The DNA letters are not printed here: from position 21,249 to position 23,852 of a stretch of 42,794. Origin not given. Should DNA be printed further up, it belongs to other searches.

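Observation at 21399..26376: One ATPase gene followed by four homologous ABC-2 membrane modules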

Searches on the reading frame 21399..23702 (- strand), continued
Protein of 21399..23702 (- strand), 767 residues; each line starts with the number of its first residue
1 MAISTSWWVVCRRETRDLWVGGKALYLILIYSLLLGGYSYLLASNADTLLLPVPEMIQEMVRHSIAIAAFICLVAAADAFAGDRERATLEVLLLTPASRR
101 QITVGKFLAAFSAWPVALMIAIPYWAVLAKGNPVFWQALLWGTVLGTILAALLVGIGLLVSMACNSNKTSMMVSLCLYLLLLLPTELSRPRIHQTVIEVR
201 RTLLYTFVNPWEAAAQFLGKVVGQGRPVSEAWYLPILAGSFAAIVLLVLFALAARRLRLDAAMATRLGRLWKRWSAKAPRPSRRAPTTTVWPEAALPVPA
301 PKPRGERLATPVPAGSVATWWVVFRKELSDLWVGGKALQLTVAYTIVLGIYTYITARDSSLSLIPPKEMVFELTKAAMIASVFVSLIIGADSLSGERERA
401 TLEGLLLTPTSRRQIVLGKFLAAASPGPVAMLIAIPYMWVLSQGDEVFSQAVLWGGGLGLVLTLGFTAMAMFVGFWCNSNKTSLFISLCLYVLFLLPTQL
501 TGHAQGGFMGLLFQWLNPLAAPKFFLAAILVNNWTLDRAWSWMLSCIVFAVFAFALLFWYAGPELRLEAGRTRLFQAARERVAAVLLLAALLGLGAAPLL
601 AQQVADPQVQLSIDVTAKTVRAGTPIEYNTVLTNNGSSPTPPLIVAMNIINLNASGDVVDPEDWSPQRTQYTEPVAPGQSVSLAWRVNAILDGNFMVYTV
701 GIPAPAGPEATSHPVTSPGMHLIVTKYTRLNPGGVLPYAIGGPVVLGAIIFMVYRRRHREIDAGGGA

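Call 11: find_encoding_contigs(protein=P0096, flank=10000, max_places=2)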
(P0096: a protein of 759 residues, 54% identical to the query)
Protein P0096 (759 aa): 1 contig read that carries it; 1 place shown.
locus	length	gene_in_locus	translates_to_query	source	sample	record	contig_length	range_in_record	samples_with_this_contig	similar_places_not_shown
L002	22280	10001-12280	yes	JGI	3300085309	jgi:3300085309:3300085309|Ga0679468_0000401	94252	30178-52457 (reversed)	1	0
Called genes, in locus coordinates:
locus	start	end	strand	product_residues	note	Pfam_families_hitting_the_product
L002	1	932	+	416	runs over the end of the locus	PF00324:AA_permease, PF13520:AA_permease_2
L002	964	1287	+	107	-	PF03551:PadR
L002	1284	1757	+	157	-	-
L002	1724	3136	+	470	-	-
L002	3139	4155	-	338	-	-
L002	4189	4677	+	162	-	PF19780:DUF6265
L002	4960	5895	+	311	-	-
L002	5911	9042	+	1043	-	PF00873:ACR_tran, PF02355:SecD_SecF_C (faint)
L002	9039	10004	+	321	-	PF00005:ABC_tran, PF13304:AAA_21 (faint)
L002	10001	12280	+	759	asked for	PF01061:ABC2_membrane (weak), PF12679:ABC2_membrane_2, PF12730:ABC2_membrane_4 (faint), PF13346:ABC2_membrane_5 (faint), PF12679:ABC2_membrane_2, PF12698:ABC2_membrane_3 (weak)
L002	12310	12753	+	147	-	-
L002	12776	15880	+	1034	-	PF00873:ACR_tran, PF02355:SecD_SecF_C (faint)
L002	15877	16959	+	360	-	PF16930:Porin_5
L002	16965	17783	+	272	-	-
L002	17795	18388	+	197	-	-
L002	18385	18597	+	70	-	-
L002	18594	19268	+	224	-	-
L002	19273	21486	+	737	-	PF19313:DUF5916 (weak)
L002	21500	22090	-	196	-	-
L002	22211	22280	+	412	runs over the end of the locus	-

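Call 12: find_encoding_contigs(protein=P0042, flank=10000, max_places=2)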
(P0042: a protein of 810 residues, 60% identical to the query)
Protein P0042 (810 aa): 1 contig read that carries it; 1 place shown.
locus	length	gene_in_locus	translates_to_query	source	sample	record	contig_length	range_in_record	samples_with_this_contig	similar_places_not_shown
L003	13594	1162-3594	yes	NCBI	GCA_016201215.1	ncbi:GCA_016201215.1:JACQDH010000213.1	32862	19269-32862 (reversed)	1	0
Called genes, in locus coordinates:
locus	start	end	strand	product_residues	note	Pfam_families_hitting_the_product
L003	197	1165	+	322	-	PF00005:ABC_tran, PF13304:AAA_21 (faint)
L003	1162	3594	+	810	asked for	PF01061:ABC2_membrane (faint), PF12679:ABC2_membrane_2, PF13346:ABC2_membrane_5 (faint), PF12698:ABC2_membrane_3 (weak), PF12679:ABC2_membrane_2, PF12698:ABC2_membrane_3 (weak)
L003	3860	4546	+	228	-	-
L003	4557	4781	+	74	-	-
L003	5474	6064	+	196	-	PF13683:rve_3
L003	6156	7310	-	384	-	PF01266:DAO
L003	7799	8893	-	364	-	PF00291:PALP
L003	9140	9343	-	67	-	PF11127:YgaP-like_TM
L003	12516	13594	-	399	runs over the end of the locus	PF00364:Biotin_lipoyl (faint), PF25917:BSH_RND, PF25919:BSH_CusB (weak), PF25973:BSH_CzcB (weak), PF25997:BSH_YhbJ (faint), PF25984:BSH_YknX (faint), PF25954:Beta-barrel_RND_2, PF25989:YknX_C, +2 more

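Call 14: find_related_loci(query=A1, collection=genome_contigs, flank=10000)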
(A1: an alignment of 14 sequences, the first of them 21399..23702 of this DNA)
Query A1 (767 aa) in genome_contigs; peptide patterns used: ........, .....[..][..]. (x = any residue, [..] = any of these).
246 stretches matched a pattern; 214 encode a relative of the query (tblastn E <= 1e-3); the best 80 are kept; 80 distinct loci.
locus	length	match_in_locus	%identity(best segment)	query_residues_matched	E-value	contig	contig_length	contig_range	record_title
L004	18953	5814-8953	96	1-767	0e+0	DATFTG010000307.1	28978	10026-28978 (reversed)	MAG TPA_asm: Gemmatimonadales bacterium isolate SMAG_U9404 k141_4971091, whole genome shotgun sequence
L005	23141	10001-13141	91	2-767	0e+0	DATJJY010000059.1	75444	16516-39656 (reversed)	MAG TPA_asm: Gemmatimonadales bacterium isolate SMAG_U15578 k141_7989606, whole genome shotgun sequence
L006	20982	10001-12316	66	4-765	0e+0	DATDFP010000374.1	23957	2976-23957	MAG TPA_asm: Gemmatimonadales bacterium isolate SMAG_U229 k141_1321342, whole genome shotgun sequence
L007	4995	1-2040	66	4-767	0e+0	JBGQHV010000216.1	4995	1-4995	MAG: Gemmatimonadota bacterium isolate OBJ2_061818_070_64 k141_1226648_length_4995_cov_13.2575, whole genome shotgun seq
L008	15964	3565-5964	56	2-767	0e+0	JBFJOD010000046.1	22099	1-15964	MAG: Gemmatimonadota bacterium isolate Mix_sand18.2022.04.D.102 k141_1590000_length_22099_cov_11.4233, whole genome shot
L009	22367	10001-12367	61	4-765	0e+0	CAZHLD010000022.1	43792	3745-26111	MAG TPA_asm: uncultured Acidobacteriaceae bacterium isolate SRP119689_co1_173 genome assembly, contig: NODE_983_length_4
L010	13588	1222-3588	60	4-765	0e+0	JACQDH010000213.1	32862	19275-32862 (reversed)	MAG: Acidobacteria bacterium isolate NC_groundwater_989_Pr1_S-0.65um_64_10 Montesol18_Sp65_coassembly_scaffold_1340199,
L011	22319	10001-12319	57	3-767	0e+0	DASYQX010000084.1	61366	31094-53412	MAG TPA_asm: Gemmatimonadales bacterium isolate SMAG_U4496 k141_3657389, whole genome shotgun sequence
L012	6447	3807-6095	56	4-765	0e+0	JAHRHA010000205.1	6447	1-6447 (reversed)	MAG: Micromonosporaceae bacterium isolate CR_Sed_300A_bin.20 scaffold_3979, whole genome shotgun sequence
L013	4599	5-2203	54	4-764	0e+0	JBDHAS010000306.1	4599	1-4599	MAG: Gemmatimonadota bacterium isolate M3-44_Bin_339 M3-44_Bin_339_scaffold_127120, whole genome shotgun sequence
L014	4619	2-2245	56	3-765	0e+0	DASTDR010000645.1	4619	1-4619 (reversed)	MAG TPA_asm: Gemmatimonadales bacterium isolate SMAG_U826 k141_1019393, whole genome shotgun sequence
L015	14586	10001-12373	52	7-764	0e+0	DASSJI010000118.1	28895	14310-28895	MAG TPA_asm: Vicinamibacteria bacterium isolate SMAG_U1111 k141_1221445, whole genome shotgun sequence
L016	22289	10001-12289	53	4-764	0e+0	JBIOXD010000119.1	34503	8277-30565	MAG: Gemmatimonadales bacterium isolate MAG065 k127_551451, whole genome shotgun sequence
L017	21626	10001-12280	52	4-762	0e+0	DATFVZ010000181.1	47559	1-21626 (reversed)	MAG TPA_asm: Gemmatimonadales bacterium isolate SMAG_U9477 k141_7696076, whole genome shotgun sequence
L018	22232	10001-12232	50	6-764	0e+0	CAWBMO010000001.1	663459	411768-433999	MAG: uncultured Acidobacteriota bacterium isolate MFD02242.bin.2.314 genome assembly, contig: contig_10937, whole genome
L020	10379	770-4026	56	4-767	0e+0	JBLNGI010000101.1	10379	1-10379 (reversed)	MAG: Gemmatimonadota bacterium isolate MAG24 PRJNA1068274_bin2_renamed_100, whole genome shotgun sequence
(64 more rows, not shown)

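Call 35: search_solved_structures(query=A2, max_evalue=1)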
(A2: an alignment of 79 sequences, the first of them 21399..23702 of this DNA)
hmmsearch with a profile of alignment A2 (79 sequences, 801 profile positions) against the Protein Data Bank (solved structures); distinct sequences matched with E-value up to 1: 1.
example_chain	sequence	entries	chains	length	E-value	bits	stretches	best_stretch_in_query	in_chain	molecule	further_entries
7o0y_D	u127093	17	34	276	0.0036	18.9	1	346-524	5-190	Probable ABC transporter permease protein NosY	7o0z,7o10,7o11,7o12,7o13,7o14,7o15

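Call 37: predict_structure(alignment_id=A2)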
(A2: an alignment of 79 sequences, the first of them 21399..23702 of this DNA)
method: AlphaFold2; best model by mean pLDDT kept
length: 767 residues; sequences in the alignment: 79
mean_pLDDT: 76.8   pTM: 0.72
mean pLDDT of the five models: 76.8, 76.4, 74.7, 73.8, 72.5
residues with pLDDT >= 90: 207; 70-90: 345; 50-70: 141; < 50: 74
segments of 3 or more residues with pLDDT < 50: 1-3, 276-310, 569-571, 593-608, 661-667, 709-711, 765-767
pLDDT, mean of each block of 10 residues (from residue 1): 70 88 83 87 74 89 93 91 74 82 94 96 94 95 97 95 83 84 62 70 83 93 93 95 95 73 54 55 41 42 45 65 88 80 85 79 75 90 90 75 72 89 92 91 84 94 96 86 82 78 70 84 87 84 92 92 65 52 58 41 44 65 66 77 74 64 49 80 68 71 60 68 62 72 76 75 53
secondary structure, 60 per line:
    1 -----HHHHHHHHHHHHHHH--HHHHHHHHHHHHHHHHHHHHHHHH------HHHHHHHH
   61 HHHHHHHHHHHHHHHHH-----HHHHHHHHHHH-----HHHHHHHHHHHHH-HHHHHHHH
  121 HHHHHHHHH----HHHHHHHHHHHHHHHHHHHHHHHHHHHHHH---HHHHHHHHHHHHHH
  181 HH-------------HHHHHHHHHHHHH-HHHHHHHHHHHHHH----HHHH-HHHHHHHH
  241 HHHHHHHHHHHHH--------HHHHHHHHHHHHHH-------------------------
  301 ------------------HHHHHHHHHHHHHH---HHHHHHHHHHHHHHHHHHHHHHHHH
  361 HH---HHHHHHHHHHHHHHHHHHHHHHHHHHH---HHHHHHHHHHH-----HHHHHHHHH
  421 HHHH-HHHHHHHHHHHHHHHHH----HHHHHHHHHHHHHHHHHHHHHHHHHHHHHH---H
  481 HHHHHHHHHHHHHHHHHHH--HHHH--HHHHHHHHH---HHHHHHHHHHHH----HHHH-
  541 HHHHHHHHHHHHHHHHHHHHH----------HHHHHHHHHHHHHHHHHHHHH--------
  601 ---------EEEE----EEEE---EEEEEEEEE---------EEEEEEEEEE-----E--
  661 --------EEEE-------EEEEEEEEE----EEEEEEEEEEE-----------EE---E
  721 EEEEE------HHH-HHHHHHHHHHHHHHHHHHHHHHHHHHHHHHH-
elements in order (helices of 4 or more, strands of 3 or more residues): H6-20 H23-46 H53-77 H83-93 H99-111 H113-129 H134-163 H167-182 H196-208 H210-223 H228-231 H233-253 H262-275 H319-332 H336-362 H366-392 H396-406 H412-424 H426-442 H447-476 H480-499 H502-505 H508-516 H520-531 H536-539 H541-561 H572-592 E610-613 E618-621 E625-633 E643-652 E669-672 E680-688 E693-703 E720-725 H736-766

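Call 39: fold_search(model_id=the predicted structure, library=pdb)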
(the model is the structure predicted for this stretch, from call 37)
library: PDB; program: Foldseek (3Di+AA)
matches with E <= 10: 1671; with E <= 0.001: 12
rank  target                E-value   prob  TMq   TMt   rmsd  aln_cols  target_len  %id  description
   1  7o0y_E                4.6e-05  1.00  0.27  0.75   4.6       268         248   21  ABC transporter NosDFY, nucleotide-free in GDN (released 2022-04-13)
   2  7o12_E                1.1e-04  1.00  0.26  0.73   4.7       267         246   22  ABC transporter NosDFY, AMPPNP-bound in GDN (released 2022-04-13)
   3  7znq_y                1.1e-04  1.00  0.27  0.74   4.1       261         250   19  ABC transporter complex NosDFYL in GDN (released 2022-08-03)
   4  7znq_Y                1.4e-04  1.00  0.26  0.65   4.7       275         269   23  ABC transporter complex NosDFYL in GDN (released 2022-08-03)
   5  8k1n_C                1.8e-04  1.00  0.33  0.44  12.0       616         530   14  mycobacterial efflux pump, substrate-bound state (released 2024-07-17)
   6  8k1m_B                2.9e-04  1.00  0.31  0.41  12.6       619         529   15  mycobacterial efflux pump, apo state (released 2024-07-17)
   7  7o0y_D                3.2e-04  1.00  0.28  0.73   4.5       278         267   21  ABC transporter NosDFY, nucleotide-free in GDN (released 2022-04-13)
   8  7qba_E                3.8e-04  1.00  0.26  0.68   4.9       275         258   20  CryoEM structure of the ABC transporter NosDFY complexed with nitrous oxide reductase NosZ (released 2022-08-03)
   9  7o0z_D                4.3e-04  1.00  0.26  0.67   4.7       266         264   23  ABC transporter NosFY, nucleotide-free in GDN (released 2022-11-02)
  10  7qba_D                8.4e-04  1.00  0.27  0.66   4.9       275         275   23  CryoEM structure of the ABC transporter NosDFY complexed with nitrous oxide reductase NosZ (released 2022-08-03)
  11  8k1p_A                8.4e-04  1.00  0.38  0.54   9.0       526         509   15  mycobacterial efflux pump, ADP+vanadate bound state (released 2024-07-17)
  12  8k1o_A                9.4e-04  1.00  0.39  0.56   9.9       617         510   14  mycobacterial efflux pump, AMPPNP bound state (released 2024-07-17)
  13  7o17_E                1.8e-03  1.00  0.27  0.70   4.5       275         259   22  ABC transporter NosDFY E154Q, ATP-bound in lipid nanodisc (released 2022-04-13)
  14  7o17_D                2.6e-03  1.00  0.25  0.63   5.7       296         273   20  ABC transporter NosDFY E154Q, ATP-bound in lipid nanodisc (released 2022-04-13)
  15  7ycx_G                6.0e-03  0.63  0.11  0.10  29.7       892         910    9  The structure of INTAC-PEC complex (released 2023-03-15)
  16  3idu_B                9.7e-03  1.00  0.12  0.74   4.3       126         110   13  Crystal Structure of the CARDB domain of the PF1109 protein in complex with di-metal ions from Pyrococcus furiosus, No (released 2009-08-04)
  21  3idu_A                1.4e-02  1.00  0.12  0.70   6.6       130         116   13  Crystal Structure of the CARDB domain of the PF1109 protein in complex with di-metal ions from Pyrococcus furiosus, No (released 2009-08-04)
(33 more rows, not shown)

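Call 60: predict_structure(alignment_id=A5)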
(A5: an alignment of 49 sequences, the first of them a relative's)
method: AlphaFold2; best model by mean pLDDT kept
length: 570 residues; sequences in the alignment: 49
mean_pLDDT: 83.2   pTM: 0.79
mean pLDDT of the five models: 83.2, 81.4, 79.1, 77.5, 77.1
residues with pLDDT >= 90: 263; 70-90: 213; 50-70: 67; < 50: 27
segments of 3 or more residues with pLDDT < 50: 187-190, 275-296
pLDDT, mean of each block of 10 residues (from residue 1): 85 87 84 84 76 91 90 87 78 85 95 93 91 94 95 94 84 84 53 65 89 94 92 95 85 58 66 48 42 49 69 89 87 89 82 89 93 93 78 77 92 95 95 93 97 97 87 86 80 75 91 94 94 96 93 64 59
secondary structure, 60 per line:
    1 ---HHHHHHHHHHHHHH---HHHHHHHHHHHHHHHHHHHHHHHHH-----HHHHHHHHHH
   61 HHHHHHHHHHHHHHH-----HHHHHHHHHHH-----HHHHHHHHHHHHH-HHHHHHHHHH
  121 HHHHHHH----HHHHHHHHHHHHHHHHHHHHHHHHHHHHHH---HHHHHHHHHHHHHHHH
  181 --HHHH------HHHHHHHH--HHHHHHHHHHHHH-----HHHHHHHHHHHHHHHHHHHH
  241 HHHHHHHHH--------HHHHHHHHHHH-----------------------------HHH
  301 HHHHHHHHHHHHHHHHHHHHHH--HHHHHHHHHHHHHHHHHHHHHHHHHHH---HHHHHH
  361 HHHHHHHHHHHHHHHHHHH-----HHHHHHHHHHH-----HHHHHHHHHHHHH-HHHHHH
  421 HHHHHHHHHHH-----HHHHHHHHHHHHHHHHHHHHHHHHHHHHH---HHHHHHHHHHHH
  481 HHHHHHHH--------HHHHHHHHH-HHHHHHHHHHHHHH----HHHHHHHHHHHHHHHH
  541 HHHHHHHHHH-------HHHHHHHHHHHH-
elements in order: H4-17 H21-45 H51-75 H81-91 H97-109 H111-127 H132-161 H165-180 H183-186 H193-200 H203-215 H221-249 H258-268 H298-322 H325-351 H355-379 H385-395 H401-413 H415-431 H437-465 H469-488 H497-505 H507-520 H525-550 H558-569

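Call 62: fold_search(model_id=the predicted structure, library=pdb)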
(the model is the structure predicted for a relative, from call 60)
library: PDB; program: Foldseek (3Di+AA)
matches with E <= 10: 244; with E <= 0.001: 3
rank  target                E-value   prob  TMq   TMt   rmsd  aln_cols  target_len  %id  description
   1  7o0y_E                4.1e-04  1.00  0.35  0.73   4.3       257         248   21  ABC transporter NosDFY, nucleotide-free in GDN (released 2022-04-13)
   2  7o0y_D                6.6e-04  1.00  0.35  0.68   4.4       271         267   21  ABC transporter NosDFY, nucleotide-free in GDN (released 2022-04-13)
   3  7znq_Y                7.9e-04  1.00  0.35  0.69   4.5       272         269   20  ABC transporter complex NosDFYL in GDN (released 2022-08-03)
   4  7znq_y                1.0e-03  1.00  0.35  0.73   4.2       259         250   20  ABC transporter complex NosDFYL in GDN (released 2022-08-03)
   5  7o0z_E                1.1e-03  1.00  0.35  0.70   4.5       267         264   21  ABC transporter NosFY, nucleotide-free in GDN (released 2022-11-02)
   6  7o12_E                1.3e-03  1.00  0.35  0.75   4.1       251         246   22  ABC transporter NosDFY, AMPPNP-bound in GDN (released 2022-04-13)
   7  7o0z_D                2.1e-03  1.00  0.35  0.69   4.6       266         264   21  ABC transporter NosFY, nucleotide-free in GDN (released 2022-11-02)
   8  7qba_E                3.7e-03  1.00  0.34  0.67   4.8       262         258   19  CryoEM structure of the ABC transporter NosDFY complexed with nitrous oxide reductase NosZ (released 2022-08-03)
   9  7o17_E                3.9e-03  1.00  0.34  0.69   4.9       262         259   21  ABC transporter NosDFY E154Q, ATP-bound in lipid nanodisc (released 2022-04-13)
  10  8k1o_A                4.2e-03  1.00  0.52  0.57  10.4       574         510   16  mycobacterial efflux pump, AMPPNP bound state (released 2024-07-17)
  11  8k1p_A                5.3e-03  1.00  0.48  0.53  11.2       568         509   16  mycobacterial efflux pump, ADP+vanadate bound state (released 2024-07-17)
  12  7qba_D                5.9e-03  1.00  0.35  0.67   4.8       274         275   21  CryoEM structure of the ABC transporter NosDFY complexed with nitrous oxide reductase NosZ (released 2022-08-03)
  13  7o17_D                7.3e-03  1.00  0.33  0.61   5.4       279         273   18  ABC transporter NosDFY E154Q, ATP-bound in lipid nanodisc (released 2022-04-13)
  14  6xjh_A                3.9e-02  1.00  0.31  0.62   5.4       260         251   13  PmtCD ABC exporter without the basket domain at C2 symmetry (released 2020-10-14)
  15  8i3b_A                6.1e-02  1.00  0.34  0.35   5.1       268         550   14  Cryo-EM structure of abscisic acid transporter AtABCG25 in nanodisc (released 2023-09-13)
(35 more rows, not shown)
